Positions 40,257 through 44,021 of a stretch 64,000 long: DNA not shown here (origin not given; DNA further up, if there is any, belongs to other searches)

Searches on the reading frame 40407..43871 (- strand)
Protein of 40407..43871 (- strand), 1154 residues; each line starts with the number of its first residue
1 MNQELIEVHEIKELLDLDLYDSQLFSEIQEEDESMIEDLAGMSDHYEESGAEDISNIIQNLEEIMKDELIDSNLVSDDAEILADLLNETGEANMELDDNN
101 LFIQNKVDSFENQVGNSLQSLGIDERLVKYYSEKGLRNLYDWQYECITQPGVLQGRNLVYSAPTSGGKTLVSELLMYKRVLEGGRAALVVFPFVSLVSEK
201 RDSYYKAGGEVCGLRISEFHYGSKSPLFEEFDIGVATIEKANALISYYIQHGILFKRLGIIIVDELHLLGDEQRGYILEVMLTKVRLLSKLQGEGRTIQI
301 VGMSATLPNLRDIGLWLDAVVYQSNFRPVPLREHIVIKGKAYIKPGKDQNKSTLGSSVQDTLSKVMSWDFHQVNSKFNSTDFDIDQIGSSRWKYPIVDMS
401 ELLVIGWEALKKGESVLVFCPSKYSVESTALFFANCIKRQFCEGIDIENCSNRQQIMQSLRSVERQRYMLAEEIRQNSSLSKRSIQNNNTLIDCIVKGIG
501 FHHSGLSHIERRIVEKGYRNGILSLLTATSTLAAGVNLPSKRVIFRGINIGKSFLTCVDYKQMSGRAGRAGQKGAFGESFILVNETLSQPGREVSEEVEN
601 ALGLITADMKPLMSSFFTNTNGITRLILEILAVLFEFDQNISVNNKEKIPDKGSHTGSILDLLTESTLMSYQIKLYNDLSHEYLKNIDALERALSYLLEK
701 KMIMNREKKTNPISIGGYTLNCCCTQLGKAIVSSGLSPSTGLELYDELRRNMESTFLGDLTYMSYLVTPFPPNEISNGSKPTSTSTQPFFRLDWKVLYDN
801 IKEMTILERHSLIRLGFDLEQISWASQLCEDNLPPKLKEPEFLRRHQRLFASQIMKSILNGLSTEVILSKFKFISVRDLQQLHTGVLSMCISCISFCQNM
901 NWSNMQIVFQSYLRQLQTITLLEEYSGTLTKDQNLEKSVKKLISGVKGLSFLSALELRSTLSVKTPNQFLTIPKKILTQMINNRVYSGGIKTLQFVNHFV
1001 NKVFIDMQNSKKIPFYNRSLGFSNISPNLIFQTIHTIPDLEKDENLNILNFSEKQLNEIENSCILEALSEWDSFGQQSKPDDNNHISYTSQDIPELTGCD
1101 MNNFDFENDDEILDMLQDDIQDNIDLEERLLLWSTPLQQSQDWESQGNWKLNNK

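Call 35: search_protein_families(library=pfam, proteins=[window:40407-43871:-], max_evalue=0.001)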
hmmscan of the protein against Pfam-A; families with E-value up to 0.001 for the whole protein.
window:40407-43871:- (1154 aa): 4 families
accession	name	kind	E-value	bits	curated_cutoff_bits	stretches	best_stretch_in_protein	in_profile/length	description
PF00270.35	DEAD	-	5.4e-21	75.5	26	1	150-312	9-166/167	DEAD/DEAH box helicase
PF00271.37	Helicase_C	-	1.7e-09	38.3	23.5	1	499-571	42-110/110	Helicase conserved C-terminal domain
PF21099.2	POLQ_helical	-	3e-08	34.3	27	1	738-913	1-160/163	DNA_pol_Q helicase like region helical domain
PF04851.21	ResIII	-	5.9e-06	26.7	22.5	1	154-307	22-162/164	Type III restriction enzyme, res subunit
